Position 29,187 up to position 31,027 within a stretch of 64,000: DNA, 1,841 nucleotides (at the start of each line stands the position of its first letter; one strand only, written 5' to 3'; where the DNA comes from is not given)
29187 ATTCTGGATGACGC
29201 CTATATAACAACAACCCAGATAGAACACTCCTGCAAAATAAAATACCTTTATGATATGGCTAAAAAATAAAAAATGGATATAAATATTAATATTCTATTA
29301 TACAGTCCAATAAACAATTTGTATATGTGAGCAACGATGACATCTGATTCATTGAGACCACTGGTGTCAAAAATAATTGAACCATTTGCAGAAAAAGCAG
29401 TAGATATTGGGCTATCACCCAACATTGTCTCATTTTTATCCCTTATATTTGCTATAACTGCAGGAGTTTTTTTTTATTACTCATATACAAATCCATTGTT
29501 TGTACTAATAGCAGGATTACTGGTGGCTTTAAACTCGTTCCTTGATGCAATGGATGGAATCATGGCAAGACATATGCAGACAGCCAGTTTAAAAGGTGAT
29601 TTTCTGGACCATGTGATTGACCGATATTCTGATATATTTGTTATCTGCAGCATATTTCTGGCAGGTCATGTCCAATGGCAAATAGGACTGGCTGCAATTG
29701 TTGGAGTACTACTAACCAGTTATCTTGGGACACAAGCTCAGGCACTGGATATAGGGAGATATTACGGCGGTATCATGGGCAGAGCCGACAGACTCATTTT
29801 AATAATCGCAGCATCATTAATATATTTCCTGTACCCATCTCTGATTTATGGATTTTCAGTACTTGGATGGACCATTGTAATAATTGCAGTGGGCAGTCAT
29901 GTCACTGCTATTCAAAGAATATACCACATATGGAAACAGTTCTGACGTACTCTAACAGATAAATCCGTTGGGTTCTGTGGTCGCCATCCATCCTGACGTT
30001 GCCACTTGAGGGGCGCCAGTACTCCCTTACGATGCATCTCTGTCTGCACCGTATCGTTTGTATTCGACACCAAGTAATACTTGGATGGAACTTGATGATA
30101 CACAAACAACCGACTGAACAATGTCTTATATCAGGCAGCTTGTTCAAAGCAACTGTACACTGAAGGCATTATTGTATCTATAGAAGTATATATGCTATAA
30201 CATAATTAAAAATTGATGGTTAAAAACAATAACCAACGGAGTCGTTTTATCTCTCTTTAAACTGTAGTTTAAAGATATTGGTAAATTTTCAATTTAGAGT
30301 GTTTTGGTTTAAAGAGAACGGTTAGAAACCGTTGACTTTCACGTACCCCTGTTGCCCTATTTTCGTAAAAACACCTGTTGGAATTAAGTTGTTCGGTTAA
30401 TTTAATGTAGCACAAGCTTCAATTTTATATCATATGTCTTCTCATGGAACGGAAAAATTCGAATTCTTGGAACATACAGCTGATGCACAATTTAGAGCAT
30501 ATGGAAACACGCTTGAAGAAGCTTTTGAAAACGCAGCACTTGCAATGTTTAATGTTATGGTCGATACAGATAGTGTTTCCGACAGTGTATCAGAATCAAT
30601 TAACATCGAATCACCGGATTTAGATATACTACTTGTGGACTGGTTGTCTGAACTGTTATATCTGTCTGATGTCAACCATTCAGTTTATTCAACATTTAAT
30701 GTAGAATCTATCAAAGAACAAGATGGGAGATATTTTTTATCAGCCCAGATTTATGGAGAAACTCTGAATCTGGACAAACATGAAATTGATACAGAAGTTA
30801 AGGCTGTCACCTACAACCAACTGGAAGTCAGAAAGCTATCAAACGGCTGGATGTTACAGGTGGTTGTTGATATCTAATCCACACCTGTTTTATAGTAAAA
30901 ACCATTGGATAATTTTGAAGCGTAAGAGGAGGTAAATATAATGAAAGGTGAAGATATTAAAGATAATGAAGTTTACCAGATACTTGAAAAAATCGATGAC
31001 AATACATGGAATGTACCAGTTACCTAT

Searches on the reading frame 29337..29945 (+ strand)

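Call 9: search_protein_families(library=pfam, proteins=[window:29337-29945:+])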
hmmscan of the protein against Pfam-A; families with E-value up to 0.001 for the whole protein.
window:29337-29945:+ (202 aa): 1 family
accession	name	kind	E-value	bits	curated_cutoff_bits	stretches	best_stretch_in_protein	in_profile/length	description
PF01066.26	CDP-OH_P_transf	-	3.6e-13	50.6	22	1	27-180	3-142/152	CDP-alcohol phosphatidyltransferase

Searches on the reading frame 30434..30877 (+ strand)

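Call 9: search_protein_families(library=pfam, proteins=[window:30434-30877:+])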
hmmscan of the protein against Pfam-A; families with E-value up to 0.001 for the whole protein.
window:30434-30877:+ (147 aa): 1 family
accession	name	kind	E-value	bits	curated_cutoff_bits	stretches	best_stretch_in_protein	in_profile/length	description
PF01951.21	Archease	-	1.8e-49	168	25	1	9-147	1-136/136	Archease protein family (MTH1598/TM1083)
